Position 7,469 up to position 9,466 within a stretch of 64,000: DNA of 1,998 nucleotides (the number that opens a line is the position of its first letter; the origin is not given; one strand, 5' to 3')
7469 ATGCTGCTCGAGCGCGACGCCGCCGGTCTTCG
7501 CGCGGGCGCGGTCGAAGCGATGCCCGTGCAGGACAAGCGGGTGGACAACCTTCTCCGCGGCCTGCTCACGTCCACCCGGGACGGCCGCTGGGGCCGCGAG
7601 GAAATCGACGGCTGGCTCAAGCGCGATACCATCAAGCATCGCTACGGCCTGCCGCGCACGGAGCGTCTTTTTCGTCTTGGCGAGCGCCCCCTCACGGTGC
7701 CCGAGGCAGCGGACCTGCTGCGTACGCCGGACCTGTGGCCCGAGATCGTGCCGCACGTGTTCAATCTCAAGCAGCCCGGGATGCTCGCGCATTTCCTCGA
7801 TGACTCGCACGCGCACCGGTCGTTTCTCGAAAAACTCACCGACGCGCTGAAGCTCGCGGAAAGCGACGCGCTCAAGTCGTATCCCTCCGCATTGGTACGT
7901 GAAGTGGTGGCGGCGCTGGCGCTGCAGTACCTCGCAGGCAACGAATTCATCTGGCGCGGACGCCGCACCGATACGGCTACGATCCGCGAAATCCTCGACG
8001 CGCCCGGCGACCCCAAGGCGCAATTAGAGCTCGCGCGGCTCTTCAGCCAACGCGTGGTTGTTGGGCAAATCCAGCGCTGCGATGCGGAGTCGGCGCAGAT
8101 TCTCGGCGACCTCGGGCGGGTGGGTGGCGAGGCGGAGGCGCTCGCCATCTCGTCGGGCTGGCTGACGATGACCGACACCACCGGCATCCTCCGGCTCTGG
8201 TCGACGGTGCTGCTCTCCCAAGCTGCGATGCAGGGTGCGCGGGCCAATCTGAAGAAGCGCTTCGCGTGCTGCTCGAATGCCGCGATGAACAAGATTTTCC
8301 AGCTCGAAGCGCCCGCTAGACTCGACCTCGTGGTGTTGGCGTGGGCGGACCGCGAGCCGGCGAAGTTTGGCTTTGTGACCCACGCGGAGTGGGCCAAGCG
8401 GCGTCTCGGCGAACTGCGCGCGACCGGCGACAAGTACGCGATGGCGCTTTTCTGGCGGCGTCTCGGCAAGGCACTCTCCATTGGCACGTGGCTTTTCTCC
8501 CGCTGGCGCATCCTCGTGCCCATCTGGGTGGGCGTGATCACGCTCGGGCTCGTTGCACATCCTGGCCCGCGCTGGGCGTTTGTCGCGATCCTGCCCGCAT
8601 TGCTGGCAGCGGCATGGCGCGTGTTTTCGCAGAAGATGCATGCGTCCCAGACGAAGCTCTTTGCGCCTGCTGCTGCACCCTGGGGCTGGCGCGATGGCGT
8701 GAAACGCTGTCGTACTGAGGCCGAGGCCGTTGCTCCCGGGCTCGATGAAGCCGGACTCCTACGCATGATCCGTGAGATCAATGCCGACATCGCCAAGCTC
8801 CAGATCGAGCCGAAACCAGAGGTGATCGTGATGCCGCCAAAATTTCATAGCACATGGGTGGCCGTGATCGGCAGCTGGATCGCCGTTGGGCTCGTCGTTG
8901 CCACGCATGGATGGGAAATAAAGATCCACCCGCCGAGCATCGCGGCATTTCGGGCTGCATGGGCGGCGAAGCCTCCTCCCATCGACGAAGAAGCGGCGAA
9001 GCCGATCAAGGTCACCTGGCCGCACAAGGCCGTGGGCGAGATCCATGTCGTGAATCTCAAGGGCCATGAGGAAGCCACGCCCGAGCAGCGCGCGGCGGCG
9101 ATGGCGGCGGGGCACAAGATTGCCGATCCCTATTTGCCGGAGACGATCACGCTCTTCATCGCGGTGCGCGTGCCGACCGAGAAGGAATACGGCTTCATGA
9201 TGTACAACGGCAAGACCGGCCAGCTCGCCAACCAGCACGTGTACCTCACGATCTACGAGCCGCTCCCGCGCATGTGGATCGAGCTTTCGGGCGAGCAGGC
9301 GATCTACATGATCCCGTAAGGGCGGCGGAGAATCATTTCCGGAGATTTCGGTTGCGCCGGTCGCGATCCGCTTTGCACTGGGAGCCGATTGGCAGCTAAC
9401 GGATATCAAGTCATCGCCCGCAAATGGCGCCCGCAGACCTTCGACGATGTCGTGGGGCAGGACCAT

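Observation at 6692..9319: Membrane-anchored bacterial pseudokinase with a large extracytoplasmic C-terminal domain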

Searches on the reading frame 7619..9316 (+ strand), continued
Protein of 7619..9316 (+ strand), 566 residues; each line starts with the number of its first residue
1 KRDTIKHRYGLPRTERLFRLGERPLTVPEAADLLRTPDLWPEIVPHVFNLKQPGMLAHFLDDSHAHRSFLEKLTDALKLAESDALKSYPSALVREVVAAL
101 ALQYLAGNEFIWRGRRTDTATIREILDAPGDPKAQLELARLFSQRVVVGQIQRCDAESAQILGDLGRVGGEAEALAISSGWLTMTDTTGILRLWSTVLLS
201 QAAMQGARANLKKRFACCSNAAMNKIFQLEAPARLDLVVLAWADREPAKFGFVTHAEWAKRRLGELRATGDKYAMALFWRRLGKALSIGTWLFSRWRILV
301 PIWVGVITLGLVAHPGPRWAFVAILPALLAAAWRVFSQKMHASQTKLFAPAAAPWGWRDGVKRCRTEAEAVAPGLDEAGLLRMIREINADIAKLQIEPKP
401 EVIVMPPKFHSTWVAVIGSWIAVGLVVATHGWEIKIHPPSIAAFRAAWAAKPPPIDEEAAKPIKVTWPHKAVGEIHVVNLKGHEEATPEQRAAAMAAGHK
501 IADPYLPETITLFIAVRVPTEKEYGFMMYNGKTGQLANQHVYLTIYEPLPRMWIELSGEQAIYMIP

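Call 85: search_protein_families(library=pfam, proteins=[L078:949-2193:+, L078:2193-4091:+, L078:4091-4714:+, L078:4842-5285:+, L078:5285-6001:+, L080:8035-9351:+], max_evalue=0.01)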
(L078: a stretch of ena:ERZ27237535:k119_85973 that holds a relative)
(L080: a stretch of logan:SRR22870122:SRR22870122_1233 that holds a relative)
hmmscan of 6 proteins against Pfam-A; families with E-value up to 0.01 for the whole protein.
L078:949-2193:+ (415 aa): 0 families

L078:2193-4091:+ (633 aa): 8 families
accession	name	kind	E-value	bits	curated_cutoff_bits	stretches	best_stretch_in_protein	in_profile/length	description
PF07724.20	AAA_2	-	2.2e-46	158.4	27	1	360-524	1-163/166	AAA domain (Cdc48 subfamily)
PF07728.20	AAA_5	-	1.5e-08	35.1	22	1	365-483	2-122/139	AAA domain (dynein-related subfamily)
PF00004.35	AAA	-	1e-06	29.7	21.2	1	366-473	2-99/131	ATPase family associated with various cellular activities (AAA)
PF10431.15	ClpB_D2-small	-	2.3e-06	28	21.9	1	538-615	5-80/81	C-terminal, D2-small domain, of ClpB protein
PF00158.32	Sigma54_activat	-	2.1e-05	24.7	20.2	1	366-492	26-151/168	Sigma-54 interaction domain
PF13401.12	AAA_22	-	0.00015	22.5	27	1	361-460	4-110/130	AAA domain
PF13173.12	AAA_14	-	0.004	17.6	27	0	364-448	4-76/129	AAA domain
PF00437.27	T2SSE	-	0.004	16.3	24.9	1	359-439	139-217/370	Type II/IV secretion system protein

L078:4091-4714:+ (208 aa): 2 families
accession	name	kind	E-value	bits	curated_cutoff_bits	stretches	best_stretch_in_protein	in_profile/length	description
PF13353.11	Fer4_12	-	5.2e-22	79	22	1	17-146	3-136/137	4Fe-4S single cluster domain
PF04055.27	Radical_SAM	-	0.00011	22.9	29.5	1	27-92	5-72/166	Radical SAM superfamily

L078:4842-5285:+ (148 aa): 1 family
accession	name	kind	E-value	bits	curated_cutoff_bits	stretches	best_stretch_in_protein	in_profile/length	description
PF00498.31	FHA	-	1.1e-05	26.2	20.7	1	68-130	2-61/67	FHA domain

L078:5285-6001:+ (239 aa): 1 family
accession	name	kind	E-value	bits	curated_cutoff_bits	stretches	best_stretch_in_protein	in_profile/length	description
PF13672.11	PP2C_2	-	4.5e-06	26.8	24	1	49-204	26-190/209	Protein phosphatase 2C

L080:8035-9351:+ (439 aa): 1 family
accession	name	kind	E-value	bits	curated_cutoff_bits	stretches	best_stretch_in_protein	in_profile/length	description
PF14924.12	MAP10_N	-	0.0019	18.6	21.5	1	300-407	19-123/144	Microtubule associated protein 10, N-terminal domain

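Call 91: search_protein_families(library=pfam, alignment_id=A3, max_evalue=0.1)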
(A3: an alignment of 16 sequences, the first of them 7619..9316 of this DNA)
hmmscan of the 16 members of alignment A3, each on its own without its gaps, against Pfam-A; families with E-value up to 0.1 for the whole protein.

A. member 1, window:7619-9316:+ (566 aa): 0 families

B. families by the number of members that match (of 16 scanned): 5 families
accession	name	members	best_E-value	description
PF20114.4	DUF6504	2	0.025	Domain of unknown function (DUF6504)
PF19716.4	DUF6211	1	0.0057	Family of unknown function (DUF6211)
PF13190.11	PDGLE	1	0.033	PDGLE domain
PF13284.11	DUF4072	1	0.044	Domain of unknown function (DUF4072)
PF20255.3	DUF6606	1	0.099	Family of unknown function (DUF6606)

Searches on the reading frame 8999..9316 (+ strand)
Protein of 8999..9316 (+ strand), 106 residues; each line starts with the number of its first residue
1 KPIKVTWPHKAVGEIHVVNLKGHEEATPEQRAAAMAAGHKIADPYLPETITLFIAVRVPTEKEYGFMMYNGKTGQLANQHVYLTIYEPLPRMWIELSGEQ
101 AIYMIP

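Call 89: search_solved_structures(query=A5, max_evalue=10)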
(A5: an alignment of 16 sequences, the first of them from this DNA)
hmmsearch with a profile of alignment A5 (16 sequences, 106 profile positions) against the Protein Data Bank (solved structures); distinct sequences matched with E-value up to 10: 4.
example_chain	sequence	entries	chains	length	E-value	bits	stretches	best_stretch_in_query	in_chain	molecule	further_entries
1wj7_A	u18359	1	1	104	0.037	17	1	16-102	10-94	Hypothetical protein (RSGI RUH-015)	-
1sdo_A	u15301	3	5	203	1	12.4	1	12-69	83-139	BstYI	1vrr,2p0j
5mc9_A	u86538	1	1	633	1.8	11.6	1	23-72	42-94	Laminin subunit alpha-1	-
9nzh_A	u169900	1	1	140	2.8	11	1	11-63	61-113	Amylin-NHO-18 Binder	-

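Call 90: search_protein_families(library=pfam, alignment_id=A5, max_evalue=1)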
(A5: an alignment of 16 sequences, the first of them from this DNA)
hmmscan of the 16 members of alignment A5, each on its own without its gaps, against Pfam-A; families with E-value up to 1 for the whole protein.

A. member 1, seq(106 aa): 0 families

B. families by the number of members that match (of 16 scanned): 2 families
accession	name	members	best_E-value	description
PF09959.14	DUF2193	1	0.076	Uncharacterized protein conserved in archaea (DUF2193)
PF00901.23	Orbi_VP5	1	0.26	Orbivirus outer capsid protein VP5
